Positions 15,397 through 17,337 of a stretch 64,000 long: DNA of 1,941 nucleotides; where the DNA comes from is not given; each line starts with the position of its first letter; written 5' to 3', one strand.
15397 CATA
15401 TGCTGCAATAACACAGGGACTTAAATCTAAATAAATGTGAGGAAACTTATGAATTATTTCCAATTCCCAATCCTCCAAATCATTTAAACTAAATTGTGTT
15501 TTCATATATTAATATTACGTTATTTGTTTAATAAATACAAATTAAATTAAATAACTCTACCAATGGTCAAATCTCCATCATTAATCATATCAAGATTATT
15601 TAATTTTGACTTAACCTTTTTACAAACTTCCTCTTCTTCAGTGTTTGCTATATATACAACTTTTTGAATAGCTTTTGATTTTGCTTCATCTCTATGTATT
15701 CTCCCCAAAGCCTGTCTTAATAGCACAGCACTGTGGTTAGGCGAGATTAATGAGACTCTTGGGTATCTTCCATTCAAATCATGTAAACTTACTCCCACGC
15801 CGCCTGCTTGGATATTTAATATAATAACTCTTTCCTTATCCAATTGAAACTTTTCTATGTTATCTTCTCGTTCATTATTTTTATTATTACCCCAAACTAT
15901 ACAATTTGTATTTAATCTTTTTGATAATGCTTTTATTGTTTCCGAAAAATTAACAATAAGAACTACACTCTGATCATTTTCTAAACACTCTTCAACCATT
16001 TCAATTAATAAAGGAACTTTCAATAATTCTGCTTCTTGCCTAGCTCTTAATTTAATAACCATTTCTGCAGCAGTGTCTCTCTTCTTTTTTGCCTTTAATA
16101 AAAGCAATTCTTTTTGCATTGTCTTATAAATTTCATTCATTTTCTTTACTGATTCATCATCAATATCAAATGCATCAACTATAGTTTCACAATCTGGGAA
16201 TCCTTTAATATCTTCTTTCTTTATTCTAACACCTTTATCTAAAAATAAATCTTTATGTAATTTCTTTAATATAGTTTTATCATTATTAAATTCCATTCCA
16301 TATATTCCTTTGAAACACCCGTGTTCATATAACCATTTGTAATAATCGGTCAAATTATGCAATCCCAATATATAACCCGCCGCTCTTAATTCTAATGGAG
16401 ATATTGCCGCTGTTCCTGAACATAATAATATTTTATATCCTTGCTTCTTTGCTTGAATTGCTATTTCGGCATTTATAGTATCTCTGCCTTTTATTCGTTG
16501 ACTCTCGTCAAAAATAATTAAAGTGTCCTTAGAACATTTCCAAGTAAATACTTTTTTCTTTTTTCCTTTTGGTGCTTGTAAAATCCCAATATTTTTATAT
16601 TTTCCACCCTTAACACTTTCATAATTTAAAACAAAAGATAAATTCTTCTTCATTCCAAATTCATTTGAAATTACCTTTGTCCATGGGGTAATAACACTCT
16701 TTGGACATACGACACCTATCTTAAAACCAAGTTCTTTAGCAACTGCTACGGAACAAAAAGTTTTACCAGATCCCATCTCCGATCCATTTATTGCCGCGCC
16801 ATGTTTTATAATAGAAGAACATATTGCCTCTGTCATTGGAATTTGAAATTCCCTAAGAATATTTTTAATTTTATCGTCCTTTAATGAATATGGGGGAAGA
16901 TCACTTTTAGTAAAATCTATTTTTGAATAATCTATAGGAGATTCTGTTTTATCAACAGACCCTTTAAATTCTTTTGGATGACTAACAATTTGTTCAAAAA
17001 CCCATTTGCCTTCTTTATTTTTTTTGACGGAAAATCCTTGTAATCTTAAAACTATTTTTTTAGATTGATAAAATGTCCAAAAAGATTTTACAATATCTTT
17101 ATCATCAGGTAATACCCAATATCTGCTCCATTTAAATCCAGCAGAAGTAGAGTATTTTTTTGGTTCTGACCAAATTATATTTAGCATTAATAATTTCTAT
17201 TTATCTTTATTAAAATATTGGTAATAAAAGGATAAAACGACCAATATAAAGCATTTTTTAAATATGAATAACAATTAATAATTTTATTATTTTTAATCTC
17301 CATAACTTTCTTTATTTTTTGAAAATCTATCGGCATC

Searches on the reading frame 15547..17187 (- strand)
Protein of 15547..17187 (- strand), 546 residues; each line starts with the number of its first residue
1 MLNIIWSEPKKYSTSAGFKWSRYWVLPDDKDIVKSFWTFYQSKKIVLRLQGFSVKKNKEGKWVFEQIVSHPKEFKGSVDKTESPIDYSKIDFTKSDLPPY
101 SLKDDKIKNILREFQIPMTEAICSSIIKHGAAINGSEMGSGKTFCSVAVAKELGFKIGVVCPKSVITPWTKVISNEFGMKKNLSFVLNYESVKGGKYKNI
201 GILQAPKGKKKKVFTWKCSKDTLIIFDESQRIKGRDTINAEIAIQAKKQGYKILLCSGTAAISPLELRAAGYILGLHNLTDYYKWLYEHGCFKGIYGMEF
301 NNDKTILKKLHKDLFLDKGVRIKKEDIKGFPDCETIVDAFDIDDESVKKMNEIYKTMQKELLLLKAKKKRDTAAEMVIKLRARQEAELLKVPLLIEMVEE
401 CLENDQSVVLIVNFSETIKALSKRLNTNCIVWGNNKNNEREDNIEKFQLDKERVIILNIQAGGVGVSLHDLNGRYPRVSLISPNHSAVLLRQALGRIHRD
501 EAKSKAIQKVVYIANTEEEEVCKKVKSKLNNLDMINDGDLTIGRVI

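Call 13: search_protein_families(library=pfam, proteins=[window:15547-17187:-], max_evalue=0.001)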
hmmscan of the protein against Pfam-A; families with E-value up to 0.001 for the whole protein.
window:15547-17187:- (546 aa): 1 family
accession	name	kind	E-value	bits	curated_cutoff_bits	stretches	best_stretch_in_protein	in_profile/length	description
PF00271.37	Helicase_C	-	5e-07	30.4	23.5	1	395-499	7-108/110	Helicase conserved C-terminal domain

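Call 25: search_dna_similar(query=window:15547-17187:-, collection=phages, mode=protein, max_rows=15)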
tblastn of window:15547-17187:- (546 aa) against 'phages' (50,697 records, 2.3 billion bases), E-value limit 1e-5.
Records with a match: 32; places in all: 32; records where one place covers at least 80% of the query: 0.
Best place of each record, by identity: <60% 32.
By first word of the organism name: Caulobacter 30; Bacteriophage 2.
By host as written in the record: Caulobacter vibrioides CB15 11; Caulobacter vibrioides 6; Caulobacter crescentus 6; Caulobacter crescentus NA1000 6; - 2; Caulobacter crescentus CB15 1.
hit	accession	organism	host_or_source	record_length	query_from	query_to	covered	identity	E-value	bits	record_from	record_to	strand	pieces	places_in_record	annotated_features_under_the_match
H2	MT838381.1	Bacteriophage sp.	human fecal samples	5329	132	516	71%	25.2%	3e-9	66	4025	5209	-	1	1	record has no annotation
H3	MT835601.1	Bacteriophage sp.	human fecal samples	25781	127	499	68%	24.1%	5e-7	59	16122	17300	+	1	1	record has no annotation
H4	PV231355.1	Caulobacter phage RBC11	Caulobacter vibrioides CB15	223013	383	515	24%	28.7%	1e-6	58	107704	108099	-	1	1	hypothetical protein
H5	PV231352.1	Caulobacter phage RBC63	Caulobacter vibrioides CB15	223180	383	515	24%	28.7%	1e-6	58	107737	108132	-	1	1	putative DNA helicase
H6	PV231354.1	Caulobacter phage RBC8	Caulobacter vibrioides CB15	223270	383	515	24%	28.7%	1e-6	58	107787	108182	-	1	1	hypothetical protein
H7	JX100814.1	Caulobacter phage CcrRogue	Caulobacter vibrioides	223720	383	515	24%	28.7%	1e-6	58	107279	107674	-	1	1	putative DNA helicase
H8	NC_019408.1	Caulobacter phage CcrRogue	Caulobacter vibrioides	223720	383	515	24%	28.7%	1e-6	58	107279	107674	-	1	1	putative DNA helicase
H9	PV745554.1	Caulobacter phage BL64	Caulobacter vibrioides CB15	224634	383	515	24%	28.7%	1e-6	58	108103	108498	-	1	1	DNA helicase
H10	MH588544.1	Caulobacter phage CcrBL10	Caulobacter vibrioides CB15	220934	383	515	24%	28.7%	1e-6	58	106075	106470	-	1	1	DNA helicase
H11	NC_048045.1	Caulobacter phage CcrBL10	Caulobacter vibrioides CB15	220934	383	515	24%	28.7%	1e-6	58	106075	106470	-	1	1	DNA helicase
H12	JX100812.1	Caulobacter virus Magneto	Caulobacter crescentus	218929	383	515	24%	28.7%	1e-6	58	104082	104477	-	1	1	putative DNA helicase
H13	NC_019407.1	Caulobacter virus Magneto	Caulobacter crescentus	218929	383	515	24%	28.7%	1e-6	58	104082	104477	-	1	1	putative DNA helicase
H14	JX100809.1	Caulobacter phage CcrSwift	Caulobacter vibrioides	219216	383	515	24%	28.7%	1e-6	58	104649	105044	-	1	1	putative DNA helicase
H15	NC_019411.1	Caulobacter phage CcrSwift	Caulobacter vibrioides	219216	383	515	24%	28.7%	1e-6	58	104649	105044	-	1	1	putative DNA helicase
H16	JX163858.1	Caulobacter phage phiCbK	Caulobacter crescentus CB15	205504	383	515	24%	28.7%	1e-6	57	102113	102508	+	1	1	DNA/RNA helicase superfamily II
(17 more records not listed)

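Call 26: search_protein_families(library=phrogs, proteins=[window:15547-17187:-], max_evalue=0.001)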
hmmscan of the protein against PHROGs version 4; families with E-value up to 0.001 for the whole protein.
window:15547-17187:- (546 aa): 3 families
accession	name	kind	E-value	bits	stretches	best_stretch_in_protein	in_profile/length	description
phrog_62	-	DNA, RNA and nucleotide metabolism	1e-45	156.8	1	102-538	688-1135/1881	DNA helicase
phrog_16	-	DNA, RNA and nucleotide metabolism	8.8e-07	28.5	1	388-508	473-590/986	DNA helicase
phrog_10691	-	unknown function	4.2e-06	24.4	1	432-509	2178-2258/3925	-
